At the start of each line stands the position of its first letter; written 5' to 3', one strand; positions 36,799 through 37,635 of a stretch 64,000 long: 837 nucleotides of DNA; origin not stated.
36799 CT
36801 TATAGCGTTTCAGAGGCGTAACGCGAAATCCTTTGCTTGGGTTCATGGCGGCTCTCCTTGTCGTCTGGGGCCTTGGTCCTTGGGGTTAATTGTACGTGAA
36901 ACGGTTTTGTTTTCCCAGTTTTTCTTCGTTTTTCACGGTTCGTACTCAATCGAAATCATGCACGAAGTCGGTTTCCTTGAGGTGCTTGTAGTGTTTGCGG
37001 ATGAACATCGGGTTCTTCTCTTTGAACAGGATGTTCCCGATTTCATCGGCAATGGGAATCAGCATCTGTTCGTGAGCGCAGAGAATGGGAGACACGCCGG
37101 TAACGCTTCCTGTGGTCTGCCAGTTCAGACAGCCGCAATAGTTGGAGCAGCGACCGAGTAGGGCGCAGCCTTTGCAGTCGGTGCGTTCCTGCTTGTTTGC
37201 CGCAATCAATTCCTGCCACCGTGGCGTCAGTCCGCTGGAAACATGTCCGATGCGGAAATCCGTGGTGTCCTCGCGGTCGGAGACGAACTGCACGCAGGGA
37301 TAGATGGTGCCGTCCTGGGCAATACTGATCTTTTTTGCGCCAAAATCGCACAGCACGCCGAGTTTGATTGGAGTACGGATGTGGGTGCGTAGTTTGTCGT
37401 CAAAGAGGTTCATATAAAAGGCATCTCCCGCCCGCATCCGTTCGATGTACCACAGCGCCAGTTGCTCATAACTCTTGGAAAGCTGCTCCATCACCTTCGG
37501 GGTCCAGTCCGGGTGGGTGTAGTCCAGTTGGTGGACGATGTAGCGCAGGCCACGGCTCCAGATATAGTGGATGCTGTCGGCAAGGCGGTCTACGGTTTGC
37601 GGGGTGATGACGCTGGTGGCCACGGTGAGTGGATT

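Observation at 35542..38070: Radical SAM/SPASM maturase beside giant Cys/Asp/Glu-rich tandem-repeat lipoproteins: a candidate protein-crosslinking system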

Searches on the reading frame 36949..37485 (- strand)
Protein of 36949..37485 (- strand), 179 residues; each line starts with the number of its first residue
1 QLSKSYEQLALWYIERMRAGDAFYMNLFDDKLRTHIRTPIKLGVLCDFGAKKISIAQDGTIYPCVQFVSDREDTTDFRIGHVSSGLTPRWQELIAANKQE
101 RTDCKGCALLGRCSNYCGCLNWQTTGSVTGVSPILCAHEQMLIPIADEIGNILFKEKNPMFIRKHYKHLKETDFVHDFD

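Call 32: find_related_loci(query=A2, collection=metagenome_contigs, flank=5000)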
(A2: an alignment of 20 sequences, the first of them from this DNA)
Query A2 (179 aa) in metagenome_contigs; peptide patterns used: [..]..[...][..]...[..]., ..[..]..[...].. (x = any residue, [..] = any of these).
580 stretches matched a pattern; 425 encode a relative of the query (tblastn E <= 1e-3); the best 80 are kept; 80 distinct loci.
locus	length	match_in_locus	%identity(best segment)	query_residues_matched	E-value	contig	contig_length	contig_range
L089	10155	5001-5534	64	1-179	6e-77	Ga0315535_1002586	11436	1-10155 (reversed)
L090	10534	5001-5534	64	1-179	6e-76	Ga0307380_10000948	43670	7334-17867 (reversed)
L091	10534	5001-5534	63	1-179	2e-75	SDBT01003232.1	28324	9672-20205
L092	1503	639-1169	61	2-179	5e-79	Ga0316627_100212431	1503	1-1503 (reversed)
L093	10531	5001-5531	60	2-179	1e-73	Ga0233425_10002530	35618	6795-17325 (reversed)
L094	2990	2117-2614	52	2-167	2e-59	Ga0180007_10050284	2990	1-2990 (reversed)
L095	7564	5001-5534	65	2-179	2e-81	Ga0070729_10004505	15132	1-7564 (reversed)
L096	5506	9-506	51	6-171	8e-57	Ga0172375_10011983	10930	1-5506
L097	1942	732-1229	51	1-166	5e-57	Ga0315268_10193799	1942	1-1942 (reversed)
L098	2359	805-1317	51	1-170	6e-56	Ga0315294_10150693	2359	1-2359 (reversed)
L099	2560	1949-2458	52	2-170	3e-54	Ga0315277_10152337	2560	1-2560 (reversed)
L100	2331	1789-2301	51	1-170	7e-54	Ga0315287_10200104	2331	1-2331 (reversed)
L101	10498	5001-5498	46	2-167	2e-53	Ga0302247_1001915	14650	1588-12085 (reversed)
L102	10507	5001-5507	48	2-167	1e-51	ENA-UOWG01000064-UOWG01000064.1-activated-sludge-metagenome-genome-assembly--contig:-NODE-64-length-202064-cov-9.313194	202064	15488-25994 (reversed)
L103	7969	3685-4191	48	2-167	1e-51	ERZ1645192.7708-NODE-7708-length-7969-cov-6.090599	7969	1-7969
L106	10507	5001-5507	48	2-167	2e-50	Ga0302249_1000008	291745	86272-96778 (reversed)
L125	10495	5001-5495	46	2-169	1e-47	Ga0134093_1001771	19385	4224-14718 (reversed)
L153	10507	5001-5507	44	2-168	7e-46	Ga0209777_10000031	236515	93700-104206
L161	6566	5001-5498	42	2-167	3e-45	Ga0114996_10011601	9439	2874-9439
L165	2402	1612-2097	43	2-166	2e-45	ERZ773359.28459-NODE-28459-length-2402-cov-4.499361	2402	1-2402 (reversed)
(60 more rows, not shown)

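Call 38: search_protein_families(library=pfam, proteins=[L125:3548-4378:+, L153:5563-6105:+, L161:5593-6510:+, L099:468-1355:+, L102:5547-6083:+, L165:206-1003:+], max_evalue=0.1)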
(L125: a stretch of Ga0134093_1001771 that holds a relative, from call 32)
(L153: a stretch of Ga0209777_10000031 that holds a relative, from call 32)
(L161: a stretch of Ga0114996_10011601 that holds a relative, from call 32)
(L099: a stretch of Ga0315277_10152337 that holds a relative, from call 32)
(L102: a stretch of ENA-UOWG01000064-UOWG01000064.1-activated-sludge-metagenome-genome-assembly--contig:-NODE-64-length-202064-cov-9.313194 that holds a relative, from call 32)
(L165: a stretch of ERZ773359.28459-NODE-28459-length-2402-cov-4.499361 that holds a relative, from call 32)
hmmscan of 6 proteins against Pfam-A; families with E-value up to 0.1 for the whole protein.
L125:3548-4378:+ (277 aa): 0 families

L153:5563-6105:+ (181 aa): 1 family
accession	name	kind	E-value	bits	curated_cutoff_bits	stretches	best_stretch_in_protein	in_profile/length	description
PF20121.4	DUF6511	-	0.081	13.8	28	0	128-178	5-58/69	Family of unknown function (DUF6511)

L161:5593-6510:+ (306 aa): 0 families

L099:468-1355:+ (296 aa): 0 families

L102:5547-6083:+ (179 aa): 0 families

L165:206-1003:+ (266 aa): 1 family
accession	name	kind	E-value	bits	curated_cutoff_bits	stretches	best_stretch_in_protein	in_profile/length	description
PF16693.10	Yop-YscD_ppl_1st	-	0.043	14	24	0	141-158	23-40/62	YscD/CdsD-like Bon-like domain 1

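Call 39: search_protein_families(library=ncbifam, proteins=[L125:3548-4378:+, L153:5563-6105:+, L161:5593-6510:+, L099:468-1355:+, L102:5547-6083:+, L165:206-1003:+], max_evalue=0.1)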
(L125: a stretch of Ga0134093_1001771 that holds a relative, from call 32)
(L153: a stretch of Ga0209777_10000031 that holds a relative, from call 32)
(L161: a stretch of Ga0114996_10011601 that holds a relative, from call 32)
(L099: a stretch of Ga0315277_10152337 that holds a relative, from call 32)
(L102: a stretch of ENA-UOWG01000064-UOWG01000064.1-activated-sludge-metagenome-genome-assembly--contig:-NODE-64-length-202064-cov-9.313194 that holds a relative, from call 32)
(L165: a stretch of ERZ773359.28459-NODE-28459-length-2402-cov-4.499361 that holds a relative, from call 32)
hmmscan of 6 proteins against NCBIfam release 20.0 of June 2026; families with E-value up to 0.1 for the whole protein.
L125:3548-4378:+ (277 aa): 0 families

L153:5563-6105:+ (181 aa): 0 families

L161:5593-6510:+ (306 aa): 1 family
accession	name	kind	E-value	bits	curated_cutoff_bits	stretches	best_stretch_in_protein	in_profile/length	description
NF041751.2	sbcc_Staph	equivalog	0.0094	13.9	920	1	161-287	162-285/1007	exonuclease subunit SbcC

L099:468-1355:+ (296 aa): 0 families

L102:5547-6083:+ (179 aa): 0 families

L165:206-1003:+ (266 aa): 0 families

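Call 52: find_homologous_proteins(query=L125:3548-4378:+, max_evalue=0.001)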
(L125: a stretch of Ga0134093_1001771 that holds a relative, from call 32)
Query L125:3548-4378:+ (277 aa): 129 proteins with E <= 0.001 among 790 candidates; the best 120 are listed.
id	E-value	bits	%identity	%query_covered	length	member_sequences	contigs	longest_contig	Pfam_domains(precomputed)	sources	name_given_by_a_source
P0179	4.7e-183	625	100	100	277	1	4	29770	-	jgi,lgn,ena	-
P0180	4.1e-182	622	100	100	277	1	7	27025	-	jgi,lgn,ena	-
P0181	4.3e-181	618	99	100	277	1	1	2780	-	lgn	-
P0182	4.1e-178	609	97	100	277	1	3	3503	-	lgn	-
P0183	2.1e-151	521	84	100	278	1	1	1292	-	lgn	-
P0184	1.7e-137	475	77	100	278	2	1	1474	-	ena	-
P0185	6.3e-137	474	77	100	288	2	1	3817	-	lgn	-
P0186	1.0e-131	457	76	100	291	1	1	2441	-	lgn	-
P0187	2.9e-128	445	71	100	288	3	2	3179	-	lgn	-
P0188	3.4e-128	445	73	100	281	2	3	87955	-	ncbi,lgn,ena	-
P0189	2.8e-125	435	71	100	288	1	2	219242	-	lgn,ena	-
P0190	2.4e-122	426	70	100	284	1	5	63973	-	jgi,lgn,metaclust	metaclust:\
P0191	7.3e-122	424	74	100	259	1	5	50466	-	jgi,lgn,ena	-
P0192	2.9e-106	373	62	100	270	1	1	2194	-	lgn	-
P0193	1.1e-100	355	59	100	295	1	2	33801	-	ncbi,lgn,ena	-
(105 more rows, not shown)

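Call 55: search_protein_families(library=ncbifam, proteins=[L125:4416-5543:+, L153:4416-5573:+, L102:4416-5534:+, L101:4416-5543:+], max_evalue=1e-20)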
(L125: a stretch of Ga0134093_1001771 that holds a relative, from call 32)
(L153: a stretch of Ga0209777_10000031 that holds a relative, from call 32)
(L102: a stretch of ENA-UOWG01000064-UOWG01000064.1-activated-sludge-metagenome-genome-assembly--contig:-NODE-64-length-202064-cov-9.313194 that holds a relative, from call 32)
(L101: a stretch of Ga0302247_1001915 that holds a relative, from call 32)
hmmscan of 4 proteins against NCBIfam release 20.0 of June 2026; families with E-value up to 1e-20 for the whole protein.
L125:4416-5543:+ (376 aa): 17 families
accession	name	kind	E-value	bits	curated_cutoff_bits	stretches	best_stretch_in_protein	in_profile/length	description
NF047865.1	rSAM_PapB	equivalog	1.5e-66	224.9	340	1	4-320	6-328/330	PapB family radical SAM/SPASM ranthipeptide maturase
TIGR03974.1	rSAM_six_Cys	equivalog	1.3e-47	162.8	425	1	4-334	100-442/451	thioether cross-link-forming SCIFF peptide maturase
TIGR04115.1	rSAM_Cxxx_rpt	equivalog_domain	1.8e-45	156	350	1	4-328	5-347/359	radical SAM peptide maturase, CXXX-repeat target family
TIGR04064.1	rSAM_nif11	equivalog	4e-45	154.4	518.7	1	4-347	81-439/459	nif11-like peptide radical SAM maturase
TIGR03906.1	quino_hemo_SAM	equivalog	4.6e-42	144.2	453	1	5-311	98-415/467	quinohemoprotein amine dehydrogenase maturation protein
NF040492.1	not_ScfB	exception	1.9e-39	135.8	855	1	5-319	99-426/450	ScfB-related radical SAM/SPASM orphan maturase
NF041298.1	rSAM_mat_DynA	equivalog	1e-36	126.7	450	1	8-312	8-325/356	dynobactin maturation radical SAM/SPASM protein DynA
TIGR04068.1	rSAM_ocin_clost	equivalog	5.5e-36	124.4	500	1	4-144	87-234/462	Cys-rich peptide radical SAM maturase CcpM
TIGR03978.1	rSAM_paired_1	equivalog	1.1e-30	106.8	370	1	6-344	88-451/466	His-Xaa-Ser system radical SAM maturase HxsB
TIGR03942.1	sulfatase_rSAM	equivalog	4.8e-30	104.8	349.45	1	9-330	9-346/363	anaerobic sulfatase maturase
TIGR04280.1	geopep_mat_rSAM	hypoth_equivalog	5.9e-27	94.7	400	1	4-323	87-407/428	geopeptide radical SAM maturase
NF038107.1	rSAM_NF038107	equivalog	5.8e-26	91.3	600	1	1-312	85-404/444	Cys-every-fifth radical SAM/SPASM peptide maturase CefB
TIGR04163.1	rSAM_cobopep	equivalog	4.8e-25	88.2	375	1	7-328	70-406/428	peptide-modifying radical SAM enzyme CbpB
NF038170.1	lachnocin_rSAM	equivalog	1e-24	87.2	550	1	3-305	78-392/440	lachnocin radical SAM maturase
TIGR04083.1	rSAM_pep_methan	hypoth_equivalog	3.6e-23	82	300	1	8-350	7-353/376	TIGR04083 family peptide-modifying radical SAM enzyme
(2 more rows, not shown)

L153:4416-5573:+ (386 aa): 17 families
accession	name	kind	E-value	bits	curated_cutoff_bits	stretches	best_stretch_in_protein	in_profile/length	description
NF047865.1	rSAM_PapB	equivalog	1.2e-68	231.8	340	1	7-326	6-329/330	PapB family radical SAM/SPASM ranthipeptide maturase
TIGR04068.1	rSAM_ocin_clost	equivalog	3.1e-49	168.1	500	1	4-147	84-237/462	Cys-rich peptide radical SAM maturase CcpM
TIGR04064.1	rSAM_nif11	equivalog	5.7e-49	167.1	518.7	1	2-159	76-241/459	nif11-like peptide radical SAM maturase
TIGR04115.1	rSAM_Cxxx_rpt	equivalog_domain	2.9e-43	148.7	350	1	7-322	5-334/359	radical SAM peptide maturase, CXXX-repeat target family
TIGR03974.1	rSAM_six_Cys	equivalog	2.3e-42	145.4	425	1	3-336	96-439/451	thioether cross-link-forming SCIFF peptide maturase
TIGR03906.1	quino_hemo_SAM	equivalog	4.8e-41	140.9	453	1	3-313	93-414/467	quinohemoprotein amine dehydrogenase maturation protein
NF040492.1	not_ScfB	exception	9.7e-35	120.3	855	1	4-335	95-437/450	ScfB-related radical SAM/SPASM orphan maturase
NF038170.1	lachnocin_rSAM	equivalog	1.7e-29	103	550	1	3-304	75-386/440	lachnocin radical SAM maturase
TIGR03942.1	sulfatase_rSAM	equivalog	4.5e-27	95.1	349.45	1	10-323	7-334/363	anaerobic sulfatase maturase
TIGR04280.1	geopep_mat_rSAM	hypoth_equivalog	5.6e-27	94.8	400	1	8-145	88-233/428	geopeptide radical SAM maturase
TIGR03978.1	rSAM_paired_1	equivalog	8.1e-27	94.1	370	1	8-144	87-229/466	His-Xaa-Ser system radical SAM maturase HxsB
NF041298.1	rSAM_mat_DynA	equivalog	9.6e-27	93.9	450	1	11-322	8-330/356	dynobactin maturation radical SAM/SPASM protein DynA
NF035951.1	rSAM_RumMC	equivalog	1.9e-26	92.9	720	1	8-142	116-259/510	RumMC family radical SAM sactipeptide maturase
NF038107.1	rSAM_NF038107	equivalog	1.2e-24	86.9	600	1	8-145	89-236/444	Cys-every-fifth radical SAM/SPASM peptide maturase CefB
TIGR04463.1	rSAM_vs_C_rich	equivalog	1.2e-22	80.4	525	1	10-314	88-395/438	TIGR04463 family radical SAM/SPASM RiPP maturase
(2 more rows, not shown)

L102:4416-5534:+ (373 aa): 17 families
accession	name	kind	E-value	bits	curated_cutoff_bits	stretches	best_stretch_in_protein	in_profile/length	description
NF047865.1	rSAM_PapB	equivalog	2e-67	227.8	340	1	2-326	7-328/330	PapB family radical SAM/SPASM ranthipeptide maturase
TIGR04064.1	rSAM_nif11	equivalog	3.6e-49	167.7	518.7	1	2-327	82-413/459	nif11-like peptide radical SAM maturase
TIGR03906.1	quino_hemo_SAM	equivalog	1.9e-47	162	453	1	2-363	98-462/467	quinohemoprotein amine dehydrogenase maturation protein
TIGR03974.1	rSAM_six_Cys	equivalog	4e-45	154.5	425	1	2-334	101-436/451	thioether cross-link-forming SCIFF peptide maturase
TIGR04115.1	rSAM_Cxxx_rpt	equivalog_domain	1.3e-42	146.6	350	1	4-324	8-335/359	radical SAM peptide maturase, CXXX-repeat target family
TIGR04068.1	rSAM_ocin_clost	equivalog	9.9e-40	136.8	500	1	1-147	87-238/462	Cys-rich peptide radical SAM maturase CcpM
NF040492.1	not_ScfB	exception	3e-37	128.5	855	1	4-333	101-434/450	ScfB-related radical SAM/SPASM orphan maturase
NF038170.1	lachnocin_rSAM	equivalog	2.6e-30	105.7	550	1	2-305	80-386/440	lachnocin radical SAM maturase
TIGR04280.1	geopep_mat_rSAM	hypoth_equivalog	8.1e-29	100.8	400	1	2-328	88-406/428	geopeptide radical SAM maturase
TIGR03978.1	rSAM_paired_1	equivalog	4.8e-27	94.8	370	1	1-153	86-241/466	His-Xaa-Ser system radical SAM maturase HxsB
NF041298.1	rSAM_mat_DynA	equivalog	1.5e-26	93.2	450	1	5-325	8-332/356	dynobactin maturation radical SAM/SPASM protein DynA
TIGR03942.1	sulfatase_rSAM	equivalog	1.8e-24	86.5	349.45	1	6-338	9-348/363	anaerobic sulfatase maturase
NF035951.1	rSAM_RumMC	equivalog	2.6e-23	82.5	720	1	1-173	115-296/510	RumMC family radical SAM sactipeptide maturase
NF038107.1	rSAM_NF038107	equivalog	9.8e-23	80.6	600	0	3-153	90-245/444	Cys-every-fifth radical SAM/SPASM peptide maturase CefB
TIGR04163.1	rSAM_cobopep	equivalog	2.3e-22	79.4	375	0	5-153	71-220/428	peptide-modifying radical SAM enzyme CbpB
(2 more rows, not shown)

L101:4416-5543:+ (376 aa): 10 families
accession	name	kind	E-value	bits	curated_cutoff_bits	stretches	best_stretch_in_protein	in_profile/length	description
NF047865.1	rSAM_PapB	equivalog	2.5e-62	211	340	1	3-324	7-329/330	PapB family radical SAM/SPASM ranthipeptide maturase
TIGR04064.1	rSAM_nif11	equivalog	5.8e-48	163.7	518.7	1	3-360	82-448/459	nif11-like peptide radical SAM maturase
TIGR04115.1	rSAM_Cxxx_rpt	equivalog_domain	2.4e-41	142.4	350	1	6-331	9-347/359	radical SAM peptide maturase, CXXX-repeat target family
TIGR03906.1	quino_hemo_SAM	equivalog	1.5e-40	139.2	453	1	2-340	97-443/467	quinohemoprotein amine dehydrogenase maturation protein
TIGR03974.1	rSAM_six_Cys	equivalog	1.2e-38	133.2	425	1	3-134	101-237/451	thioether cross-link-forming SCIFF peptide maturase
TIGR04068.1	rSAM_ocin_clost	equivalog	3.8e-37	128.2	500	1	2-147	87-238/462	Cys-rich peptide radical SAM maturase CcpM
NF040492.1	not_ScfB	exception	1.2e-31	110.1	855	1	3-135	99-236/450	ScfB-related radical SAM/SPASM orphan maturase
TIGR03978.1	rSAM_paired_1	equivalog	2.1e-31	109.2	370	1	4-325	88-430/466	His-Xaa-Ser system radical SAM maturase HxsB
TIGR04280.1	geopep_mat_rSAM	hypoth_equivalog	4.1e-29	101.8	400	1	2-146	87-235/428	geopeptide radical SAM maturase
NF035951.1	rSAM_RumMC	equivalog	1.5e-21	76.7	720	1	2-134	115-252/510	RumMC family radical SAM sactipeptide maturase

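Call 70: predict_structure(alignment_id=A4)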
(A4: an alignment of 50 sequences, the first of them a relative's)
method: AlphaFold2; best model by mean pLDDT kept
length: 277 residues; sequences in the alignment: 50
mean_pLDDT: 85.6   pTM: 0.70
mean pLDDT of the five models: 85.6, 85.1, 84.3, 84.3, 83.1
residues with pLDDT >= 90: 156; 70-90: 83; 50-70: 19; < 50: 19
segments of 3 or more residues with pLDDT < 50: 57-60, 63-71, 73-77
pLDDT, mean of each block of 10 residues (from residue 1): 66 75 80 85 86 60 46 51 94 84 88 98 96 95 91 93 82 97 97 94 90 96 89 96 82 96 98 94
secondary structure, 60 per line:
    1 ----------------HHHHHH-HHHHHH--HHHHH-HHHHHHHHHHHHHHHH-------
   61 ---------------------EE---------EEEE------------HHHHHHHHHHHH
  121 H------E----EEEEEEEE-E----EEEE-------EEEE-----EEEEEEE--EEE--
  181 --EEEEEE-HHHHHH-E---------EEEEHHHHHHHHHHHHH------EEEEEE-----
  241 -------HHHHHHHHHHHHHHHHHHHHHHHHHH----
elements in order: H17-22 H24-29 H32-36 H38-53 E93-96 H109-121 E133-140 E147-150 E158-161 E167-173 E176-178 E183-188 H190-195 E207-210 H211-223 E230-235 H248-273
